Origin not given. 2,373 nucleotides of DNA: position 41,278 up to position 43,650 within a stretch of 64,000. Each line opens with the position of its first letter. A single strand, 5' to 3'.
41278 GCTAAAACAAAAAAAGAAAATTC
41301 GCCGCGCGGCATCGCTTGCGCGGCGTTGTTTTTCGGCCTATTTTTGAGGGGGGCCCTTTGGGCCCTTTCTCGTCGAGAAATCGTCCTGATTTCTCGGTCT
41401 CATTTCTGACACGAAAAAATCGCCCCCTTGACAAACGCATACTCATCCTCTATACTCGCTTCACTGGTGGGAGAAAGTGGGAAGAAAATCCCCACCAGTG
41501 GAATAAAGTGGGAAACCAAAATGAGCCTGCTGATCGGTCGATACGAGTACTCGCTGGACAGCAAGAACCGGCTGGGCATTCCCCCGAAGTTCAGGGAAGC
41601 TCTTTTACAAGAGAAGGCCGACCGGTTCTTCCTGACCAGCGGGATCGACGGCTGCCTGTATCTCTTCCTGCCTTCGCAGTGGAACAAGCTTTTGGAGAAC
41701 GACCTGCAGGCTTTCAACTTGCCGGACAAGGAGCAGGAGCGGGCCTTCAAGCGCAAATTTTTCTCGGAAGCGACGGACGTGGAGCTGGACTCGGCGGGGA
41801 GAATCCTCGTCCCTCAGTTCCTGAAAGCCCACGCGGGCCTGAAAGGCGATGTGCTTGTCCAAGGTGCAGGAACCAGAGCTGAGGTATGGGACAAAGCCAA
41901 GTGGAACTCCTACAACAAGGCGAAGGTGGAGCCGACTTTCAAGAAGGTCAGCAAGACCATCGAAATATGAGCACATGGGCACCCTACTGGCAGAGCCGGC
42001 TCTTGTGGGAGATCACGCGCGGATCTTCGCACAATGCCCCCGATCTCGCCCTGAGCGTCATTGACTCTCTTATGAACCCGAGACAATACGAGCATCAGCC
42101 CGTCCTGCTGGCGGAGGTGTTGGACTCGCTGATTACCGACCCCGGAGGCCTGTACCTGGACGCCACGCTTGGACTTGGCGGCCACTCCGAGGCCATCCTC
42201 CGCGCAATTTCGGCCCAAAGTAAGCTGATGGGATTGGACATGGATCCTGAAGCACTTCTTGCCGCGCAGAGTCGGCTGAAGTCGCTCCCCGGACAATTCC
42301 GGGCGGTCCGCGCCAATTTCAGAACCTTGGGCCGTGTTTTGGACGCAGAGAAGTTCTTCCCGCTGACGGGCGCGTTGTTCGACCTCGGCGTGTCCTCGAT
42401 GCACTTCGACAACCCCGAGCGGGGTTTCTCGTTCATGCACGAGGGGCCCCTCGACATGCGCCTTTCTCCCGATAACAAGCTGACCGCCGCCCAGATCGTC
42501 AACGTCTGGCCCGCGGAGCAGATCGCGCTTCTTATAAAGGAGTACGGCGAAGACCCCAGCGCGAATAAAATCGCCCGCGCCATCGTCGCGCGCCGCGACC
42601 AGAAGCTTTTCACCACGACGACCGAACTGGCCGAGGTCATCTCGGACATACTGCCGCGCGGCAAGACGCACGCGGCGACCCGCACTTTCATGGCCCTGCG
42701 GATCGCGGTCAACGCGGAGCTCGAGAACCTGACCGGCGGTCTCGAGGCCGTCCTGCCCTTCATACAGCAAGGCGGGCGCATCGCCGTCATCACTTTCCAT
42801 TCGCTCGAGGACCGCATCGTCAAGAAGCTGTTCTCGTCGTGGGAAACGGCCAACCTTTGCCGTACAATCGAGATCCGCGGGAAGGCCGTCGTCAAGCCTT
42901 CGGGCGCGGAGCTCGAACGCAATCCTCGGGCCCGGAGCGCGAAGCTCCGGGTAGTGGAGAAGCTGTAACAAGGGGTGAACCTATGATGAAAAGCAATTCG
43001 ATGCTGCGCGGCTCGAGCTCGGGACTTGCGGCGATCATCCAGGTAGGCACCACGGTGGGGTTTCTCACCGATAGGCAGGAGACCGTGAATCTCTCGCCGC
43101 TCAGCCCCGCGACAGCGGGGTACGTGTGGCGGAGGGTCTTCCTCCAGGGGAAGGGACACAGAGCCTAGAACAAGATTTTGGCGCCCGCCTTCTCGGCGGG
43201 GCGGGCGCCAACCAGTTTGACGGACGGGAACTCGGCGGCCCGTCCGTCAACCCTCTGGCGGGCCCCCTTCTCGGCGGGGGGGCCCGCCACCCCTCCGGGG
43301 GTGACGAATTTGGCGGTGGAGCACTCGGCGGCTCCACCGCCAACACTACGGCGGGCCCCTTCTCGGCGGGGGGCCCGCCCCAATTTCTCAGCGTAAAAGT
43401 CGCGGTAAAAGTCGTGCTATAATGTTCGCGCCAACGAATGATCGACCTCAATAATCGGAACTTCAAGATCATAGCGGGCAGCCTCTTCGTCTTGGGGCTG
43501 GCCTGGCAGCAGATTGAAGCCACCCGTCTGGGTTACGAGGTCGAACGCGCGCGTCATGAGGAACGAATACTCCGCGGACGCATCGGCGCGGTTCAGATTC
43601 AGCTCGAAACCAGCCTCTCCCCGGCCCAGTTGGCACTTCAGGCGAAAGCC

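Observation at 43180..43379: Five tandem perfect hairpins with covarying stems and a conserved 10-nt loop, inside the dcw cluster between rsmH and ftsL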

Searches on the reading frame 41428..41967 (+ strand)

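Call 13: search_protein_families(library=pfam, proteins=[window:41428-41967:+], max_evalue=0.01)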
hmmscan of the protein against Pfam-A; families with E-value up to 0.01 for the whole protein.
window:41428-41967:+ (180 aa): 1 family
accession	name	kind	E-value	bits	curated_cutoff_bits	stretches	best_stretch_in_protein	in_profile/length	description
PF02381.23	MraZ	-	6.4e-29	100.2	23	2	111-176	1-67/72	MraZ protein, putative antitoxin-like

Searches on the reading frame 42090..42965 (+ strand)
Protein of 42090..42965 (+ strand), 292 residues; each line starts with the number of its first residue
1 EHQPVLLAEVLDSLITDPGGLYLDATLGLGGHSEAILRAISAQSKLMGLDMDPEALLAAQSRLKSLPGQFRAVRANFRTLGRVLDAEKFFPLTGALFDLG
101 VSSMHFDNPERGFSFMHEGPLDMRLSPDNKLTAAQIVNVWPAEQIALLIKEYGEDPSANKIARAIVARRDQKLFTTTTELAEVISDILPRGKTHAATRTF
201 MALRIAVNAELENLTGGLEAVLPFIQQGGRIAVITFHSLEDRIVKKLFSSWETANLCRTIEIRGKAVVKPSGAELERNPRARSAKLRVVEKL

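Call 13: search_protein_families(library=pfam, proteins=[window:42090-42965:+], max_evalue=0.01)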
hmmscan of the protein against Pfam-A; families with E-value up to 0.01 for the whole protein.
window:42090-42965:+ (292 aa): 2 families
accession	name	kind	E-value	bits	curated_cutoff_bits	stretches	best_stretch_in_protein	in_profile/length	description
PF01795.25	Methyltransf_5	-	9.6e-96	321.3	27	1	1-291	3-308/309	MraW methylase family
PF13649.12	Methyltransf_25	-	0.0012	19.9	27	1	23-81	2-59/97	Methyltransferase domain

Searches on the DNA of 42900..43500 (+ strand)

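Call 8: search_rna_families(source=window, start=42900, end=43500, threshold=evalue, max_evalue=10, show_alignments=3)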
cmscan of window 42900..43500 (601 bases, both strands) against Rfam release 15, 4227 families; matches with E-value up to 10: 17.
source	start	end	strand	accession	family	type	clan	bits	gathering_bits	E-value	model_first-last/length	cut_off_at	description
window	43210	43348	+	RF02354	BjrC80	Gene; sRNA;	-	26.9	80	0.0039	1-162/162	no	Bradyrhizobiaceae sRNA BjrC80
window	43214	43292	+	RF01066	6C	Cis-reg;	-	23.5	47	0.79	1-75/75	no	6C RNA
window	43313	43340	+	RF02241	Xoo2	Gene; sRNA;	-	20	45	0.18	44-72/78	no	Xanthomonadaceae sRNA Xoo2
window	43180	43209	-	RF01836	weev_FSE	Cis-reg; frameshift_element;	-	19.7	40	2.2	1-27/27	no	ribosomal frameshift site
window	43180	43209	+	RF01836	weev_FSE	Cis-reg; frameshift_element;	-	19.5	40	2.4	1-27/27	no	ribosomal frameshift site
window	43288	43345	-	RF02793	asR3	Gene; antisense;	-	19.3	46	0.76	1-57/57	no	Pyrobaculum asRNA3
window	43309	43383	+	RF01066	6C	Cis-reg;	-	19.3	47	4.5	1-75/75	no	6C RNA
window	43305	43385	-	RF02354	BjrC80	Gene; sRNA;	-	17.1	80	0.61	1-162/162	no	Bradyrhizobiaceae sRNA BjrC80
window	43345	43384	-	RF03941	mir-3158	Gene; miRNA;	-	16.3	97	4.9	1-81/81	no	mir-3158 microRNA precursor family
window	43169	43270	-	RF00499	Parecho_CRE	Cis-reg;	-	14.8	55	3.1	1-116/116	no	Human parechovirus 1 (HPeV1) cis regulatory element (CRE)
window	43263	43346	-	RF01740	gyrA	Cis-reg;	-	14.3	45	1.9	1-88/88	no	gyrA RNA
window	43219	43273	+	RF02664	IRES_cyp24a1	Cis-reg; IRES;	-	13.5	191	0.11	1-404/404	no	Cyp24a1 internal ribosome entry site (IRES)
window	43312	43379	-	RF01686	Acido-1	Gene; sRNA;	-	13.1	50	7.3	1-64/64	no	Acido-1 RNA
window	43173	43270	-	RF02354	BjrC80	Gene; sRNA;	-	12.1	80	8.2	1-162/162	no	Bradyrhizobiaceae sRNA BjrC80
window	42931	42976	+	RF02401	ClpQY_promoter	Cis-reg;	-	11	42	10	1-48/57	no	ClpQY promoter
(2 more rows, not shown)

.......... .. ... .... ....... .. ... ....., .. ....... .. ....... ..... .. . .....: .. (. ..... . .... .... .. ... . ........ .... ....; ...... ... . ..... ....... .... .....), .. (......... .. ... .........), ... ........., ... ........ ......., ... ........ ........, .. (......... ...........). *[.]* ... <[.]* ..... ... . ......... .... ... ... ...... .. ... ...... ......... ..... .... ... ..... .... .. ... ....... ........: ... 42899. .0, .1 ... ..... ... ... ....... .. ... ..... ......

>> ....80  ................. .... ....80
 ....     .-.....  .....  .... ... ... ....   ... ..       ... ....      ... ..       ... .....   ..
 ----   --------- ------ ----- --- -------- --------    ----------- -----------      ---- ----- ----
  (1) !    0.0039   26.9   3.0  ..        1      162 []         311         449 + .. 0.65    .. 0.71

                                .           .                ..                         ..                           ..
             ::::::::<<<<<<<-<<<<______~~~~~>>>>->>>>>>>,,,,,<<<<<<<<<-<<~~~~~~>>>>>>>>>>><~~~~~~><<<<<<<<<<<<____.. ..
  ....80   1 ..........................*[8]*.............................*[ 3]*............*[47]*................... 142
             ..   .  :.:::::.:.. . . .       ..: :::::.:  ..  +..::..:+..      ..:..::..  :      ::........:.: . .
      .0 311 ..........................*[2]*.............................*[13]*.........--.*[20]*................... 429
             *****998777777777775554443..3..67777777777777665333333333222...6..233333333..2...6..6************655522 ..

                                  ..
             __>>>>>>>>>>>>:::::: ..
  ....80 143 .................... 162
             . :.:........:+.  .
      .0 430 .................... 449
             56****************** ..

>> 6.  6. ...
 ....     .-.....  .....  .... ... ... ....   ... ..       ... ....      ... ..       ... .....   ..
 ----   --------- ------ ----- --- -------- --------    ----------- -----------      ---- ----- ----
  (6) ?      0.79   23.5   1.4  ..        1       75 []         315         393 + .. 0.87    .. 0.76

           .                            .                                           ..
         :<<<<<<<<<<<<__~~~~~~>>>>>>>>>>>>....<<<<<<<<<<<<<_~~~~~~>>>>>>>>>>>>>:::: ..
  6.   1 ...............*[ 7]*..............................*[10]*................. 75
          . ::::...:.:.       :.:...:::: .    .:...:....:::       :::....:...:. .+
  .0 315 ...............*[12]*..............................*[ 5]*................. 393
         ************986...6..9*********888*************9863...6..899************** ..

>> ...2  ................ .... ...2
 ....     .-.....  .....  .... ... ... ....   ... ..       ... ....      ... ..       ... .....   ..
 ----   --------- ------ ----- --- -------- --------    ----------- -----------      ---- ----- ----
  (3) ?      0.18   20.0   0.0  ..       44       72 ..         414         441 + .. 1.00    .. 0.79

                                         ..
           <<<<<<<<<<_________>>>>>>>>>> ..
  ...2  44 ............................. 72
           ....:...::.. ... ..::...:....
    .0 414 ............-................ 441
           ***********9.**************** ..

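Call 45: build_rna_model(alignment_id=A3, structure=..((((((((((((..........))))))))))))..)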
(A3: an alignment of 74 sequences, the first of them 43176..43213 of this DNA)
Model R1 built from alignment A3 (74 sequences, 38 columns); structure: as given.
model positions 38; base pairs 12; branch points 0; effective number of sequences 74; information 1.14 bits per position. Calibrated on 0.2 Mb of random sequence (short: E-values are rough).
structure used (alignment columns):
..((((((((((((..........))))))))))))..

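Call 46: search_with_rna_model(model_id=R1, sources=[window, L002, L004, L005, L007, L128, L129, L130, L131, L132, L133, L134, L135, L136, L137, L138, L139, L140, L141, L142, L143, L144, L145, L146, L147, L148, L149, L150, L151, L152, L153, L154, L155, L156, L157, L158, L159, L160, L161, L162], max_evalue=1)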
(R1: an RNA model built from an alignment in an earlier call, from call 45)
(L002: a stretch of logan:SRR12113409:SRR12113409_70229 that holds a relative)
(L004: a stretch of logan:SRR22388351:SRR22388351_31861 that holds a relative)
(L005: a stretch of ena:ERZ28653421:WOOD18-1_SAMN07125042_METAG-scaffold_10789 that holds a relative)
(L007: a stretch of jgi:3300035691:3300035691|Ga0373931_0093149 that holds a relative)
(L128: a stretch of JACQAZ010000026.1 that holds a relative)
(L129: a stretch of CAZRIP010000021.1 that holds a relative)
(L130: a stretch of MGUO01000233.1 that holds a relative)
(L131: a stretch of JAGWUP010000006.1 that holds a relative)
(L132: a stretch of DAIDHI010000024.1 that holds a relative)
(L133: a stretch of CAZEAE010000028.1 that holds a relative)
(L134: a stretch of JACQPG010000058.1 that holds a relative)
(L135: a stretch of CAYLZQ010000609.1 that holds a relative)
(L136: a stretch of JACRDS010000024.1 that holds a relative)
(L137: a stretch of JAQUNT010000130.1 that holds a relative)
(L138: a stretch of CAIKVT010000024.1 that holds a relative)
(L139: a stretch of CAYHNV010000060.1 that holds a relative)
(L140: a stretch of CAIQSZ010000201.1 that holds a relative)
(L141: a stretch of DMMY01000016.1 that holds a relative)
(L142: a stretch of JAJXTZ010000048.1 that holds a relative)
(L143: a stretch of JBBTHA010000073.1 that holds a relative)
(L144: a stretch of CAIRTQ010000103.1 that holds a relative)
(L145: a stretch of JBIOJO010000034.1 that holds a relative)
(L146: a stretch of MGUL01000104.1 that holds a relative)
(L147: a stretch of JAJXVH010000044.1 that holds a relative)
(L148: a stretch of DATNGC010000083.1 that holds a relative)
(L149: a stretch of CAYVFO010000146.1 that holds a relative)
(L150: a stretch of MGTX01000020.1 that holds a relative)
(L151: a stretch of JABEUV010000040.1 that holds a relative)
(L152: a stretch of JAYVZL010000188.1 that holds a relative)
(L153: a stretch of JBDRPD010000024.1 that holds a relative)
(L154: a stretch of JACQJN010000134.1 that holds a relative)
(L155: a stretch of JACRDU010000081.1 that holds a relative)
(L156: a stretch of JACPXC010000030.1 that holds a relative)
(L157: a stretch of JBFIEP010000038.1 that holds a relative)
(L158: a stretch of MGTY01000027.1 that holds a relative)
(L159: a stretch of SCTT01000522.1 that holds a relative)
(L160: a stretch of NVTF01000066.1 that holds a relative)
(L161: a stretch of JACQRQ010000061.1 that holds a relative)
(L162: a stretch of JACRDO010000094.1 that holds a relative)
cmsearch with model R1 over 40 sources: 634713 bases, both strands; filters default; matches with E-value up to 1: 127.
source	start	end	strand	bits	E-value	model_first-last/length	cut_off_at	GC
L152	3238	3275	+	54.2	6.3e-11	1-38/38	no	0.71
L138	9111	9148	+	53.8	7.9e-11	1-38/38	no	0.76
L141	9583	9620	+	53.8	7.9e-11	1-38/38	no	0.76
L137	5212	5249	+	53.6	9.2e-11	1-38/38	no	0.74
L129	9802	9839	+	52.9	1.4e-10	1-38/38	no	0.76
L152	3389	3426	+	52.9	1.4e-10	1-38/38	no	0.84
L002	180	217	+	52.4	1.9e-10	1-38/38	no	0.76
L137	5364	5401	+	52.4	1.9e-10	1-38/38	no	0.76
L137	5402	5439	+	52.4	1.9e-10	1-38/38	no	0.76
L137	5440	5477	+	52.4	1.9e-10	1-38/38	no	0.76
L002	259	296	+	51.7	2.9e-10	1-38/38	no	0.84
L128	9922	9959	+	51.7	2.9e-10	1-38/38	no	0.84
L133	9780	9817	+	51.4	3.6e-10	1-38/38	no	0.74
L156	9849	9886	+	51.2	4e-10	1-38/38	no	0.68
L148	5837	5874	+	50.7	5.5e-10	1-38/38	no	0.76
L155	8293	8330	+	50.7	5.5e-10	1-38/38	no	0.68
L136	5631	5668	+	50.6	5.6e-10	1-38/38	no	0.71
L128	9883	9920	+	50.3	6.7e-10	1-38/38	no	0.82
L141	9695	9732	+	50.3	6.8e-10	1-38/38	no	0.71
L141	9767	9804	+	50.1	7.8e-10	1-38/38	no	0.71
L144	9857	9894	+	50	8e-10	1-38/38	no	0.76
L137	5288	5325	+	49.8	9.2e-10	1-38/38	no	0.71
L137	5326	5363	+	49.8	9.2e-10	1-38/38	no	0.71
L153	9916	9953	+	49.7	9.7e-10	1-38/38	no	0.68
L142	2618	2655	+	49.7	1e-09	1-38/38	no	0.82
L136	5706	5743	+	49.6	1.1e-09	1-38/38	no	0.66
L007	131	168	+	48.5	2.1e-09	1-38/38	no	0.82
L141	9805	9842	+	48.4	2.2e-09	1-38/38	no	0.89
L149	1372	1409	+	48.4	2.2e-09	1-38/38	no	0.79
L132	9830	9867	+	48.1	2.6e-09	1-38/38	no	0.82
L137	5250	5287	+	48.1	2.6e-09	1-38/38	no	0.63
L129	9888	9925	+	48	2.8e-09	1-38/38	no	0.63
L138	9187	9224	+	47.9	3e-09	1-38/38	no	0.68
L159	354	391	+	47.8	3.2e-09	1-38/38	no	0.66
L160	9831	9868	+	47.8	3.2e-09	1-38/38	no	0.66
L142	2493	2530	+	47.8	3.2e-09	1-38/38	no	0.79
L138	9225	9262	+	47.6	3.5e-09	1-38/38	no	0.68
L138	9300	9337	+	47.6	3.5e-09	1-38/38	no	0.68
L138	9149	9186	+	47.6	3.6e-09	1-38/38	no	0.66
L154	9567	9604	+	47.5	3.8e-09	1-38/38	no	0.58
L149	1538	1575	+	47.4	3.9e-09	1-38/38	no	0.79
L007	92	129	+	47.4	4.1e-09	1-38/38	no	0.79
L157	2069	2106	+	47.1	4.9e-09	1-38/38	no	0.68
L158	9809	9846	+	46.9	5.4e-09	1-38/38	no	0.66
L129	9849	9886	+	46.2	8.5e-09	1-38/38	no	0.74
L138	9338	9375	+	46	9.4e-09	1-38/38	no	0.74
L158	9919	9956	+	45.9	1e-08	1-38/38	no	0.63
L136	5744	5781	+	45.9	1e-08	1-38/38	no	0.76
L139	7390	7427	+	45.2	1.6e-08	1-38/38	no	0.79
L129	9929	9966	+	44.9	1.8e-08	1-38/38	no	0.84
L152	3277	3314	+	44.9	1.9e-08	1-38/38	no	0.71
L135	650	687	+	44.6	2.2e-08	1-38/38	no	0.76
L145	9884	9921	+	44.6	2.2e-08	1-38/38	no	0.66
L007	14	51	+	44.5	2.3e-08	1-38/38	no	0.76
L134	9887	9926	+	44.4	2.4e-08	1-38/38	no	0.77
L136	5556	5593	+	44.1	3e-08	1-38/38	no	0.76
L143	9839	9876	+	43.6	4.1e-08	1-38/38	no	0.66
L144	9819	9856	+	43.5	4.3e-08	1-38/38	no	0.66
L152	3351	3388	+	43.3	5e-08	1-38/38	no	0.63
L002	220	257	+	42.7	6.9e-08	1-38/38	no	0.84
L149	1411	1448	+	42.1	1e-07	1-38/38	no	0.74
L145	9715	9752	+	41.3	1.6e-07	1-38/38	no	0.66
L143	9877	9914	+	41.1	1.8e-07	1-38/38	no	0.89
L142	2566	2603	+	40.8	2.3e-07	1-38/38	no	0.74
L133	9907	9944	+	40.7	2.3e-07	1-38/38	no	0.84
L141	9621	9657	+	40.6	2.5e-07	1-38/38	no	0.81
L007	53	90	+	40.4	2.8e-07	1-38/38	no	0.79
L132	9868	9905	+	40.3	3e-07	1-38/38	no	0.61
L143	9766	9803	+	40.2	3.2e-07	1-38/38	no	0.68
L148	5959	5995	+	39.7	4.3e-07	1-38/38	no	0.81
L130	3905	3941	+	39.1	6.4e-07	1-38/38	no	0.78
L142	2656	2693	+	38.9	7.1e-07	1-38/38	no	0.76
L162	9757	9793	+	38.8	7.7e-07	1-38/38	no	0.76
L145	9639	9677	+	38.5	9e-07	1-38/38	no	0.72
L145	9844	9882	+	38.5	9e-07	1-38/38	no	0.74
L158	9715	9751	+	38.4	9.6e-07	1-38/38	no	0.7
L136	5596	5630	+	38.1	1.2e-06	3-37/38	no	0.77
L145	9769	9806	+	37.8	1.4e-06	1-38/38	no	0.84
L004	7110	7147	+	37.4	1.8e-06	1-38/38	no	0.82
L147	2536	2573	+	36.8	2.6e-06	1-38/38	no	0.63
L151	6135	6172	+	36.8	2.6e-06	1-38/38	no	0.63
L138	9263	9299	+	36.4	3.3e-06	1-38/38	no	0.68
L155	8170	8206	+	36.3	3.4e-06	1-38/38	no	0.7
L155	8228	8264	+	36.3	3.4e-06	1-38/38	no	0.7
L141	9658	9694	+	35.6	5.4e-06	1-38/38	no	0.78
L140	9775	9812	+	34.1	1.3e-05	1-38/38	no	0.66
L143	9727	9764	+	33.3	2.2e-05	1-38/38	no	0.58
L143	9809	9836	+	32.7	3.2e-05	6-33/38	no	0.86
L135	614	649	+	31.6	6e-05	1-38/38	no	0.61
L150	7586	7621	+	31.3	7.5e-05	1-38/38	no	0.75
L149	1578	1625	-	30.2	0.00015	1-38/38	no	0.81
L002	180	217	-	30.1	0.00015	1-38/38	no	0.76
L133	9861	9903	+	29.8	0.00018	1-38/38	no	0.79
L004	7068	7108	+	29.7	0.0002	1-38/38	no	0.73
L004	6923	6959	+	29.6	0.0002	1-38/38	no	0.76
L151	6186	6222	+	29.4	0.00023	1-38/38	no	0.78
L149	1577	1626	+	28.5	0.0004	1-38/38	no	0.8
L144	9782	9818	+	28.1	0.00052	1-38/38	no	0.73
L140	9829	9866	+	27.9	0.00059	1-38/38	no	0.82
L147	2588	2624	+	27.6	0.00071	1-38/38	no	0.86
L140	9868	9904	+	26.8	0.0011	1-38/38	no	0.84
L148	5996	6032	+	26.6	0.0013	1-38/38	no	0.7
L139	7462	7499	+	26.5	0.0013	1-38/38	no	0.68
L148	5911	5947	+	25.9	0.002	1-38/38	no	0.68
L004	6964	7000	+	25.1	0.0031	1-38/38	no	0.73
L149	1501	1537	+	24.8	0.0039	1-38/38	no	0.81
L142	2733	2769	+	24.8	0.0039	1-38/38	no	0.73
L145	9809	9843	+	24.7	0.0041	1-38/38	no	0.74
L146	8761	8796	+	24.4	0.0051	1-38/38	no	0.81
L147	2663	2697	+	24.3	0.0053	1-38/38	no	0.71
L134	9887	9926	-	24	0.0062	1-38/38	no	0.77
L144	9857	9894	-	22.6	0.015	1-38/38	no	0.76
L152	3238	3275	-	22.5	0.016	1-38/38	no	0.71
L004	7005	7045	+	21.4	0.031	1-38/38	no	0.61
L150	7549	7585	+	20.9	0.043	1-38/38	no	0.81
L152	3389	3426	-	20.7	0.046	1-38/38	no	0.84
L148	6073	6111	+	19.1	0.13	1-38/38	no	0.72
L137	5402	5439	-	18.1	0.23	1-38/38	no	0.76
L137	5440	5477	-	18.1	0.23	1-38/38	no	0.76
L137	5364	5401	-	18.1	0.23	1-38/38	no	0.76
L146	8723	8759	+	17.2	0.41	1-38/38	no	0.76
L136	5684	5706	-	15.8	0.92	1-38/38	no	0.74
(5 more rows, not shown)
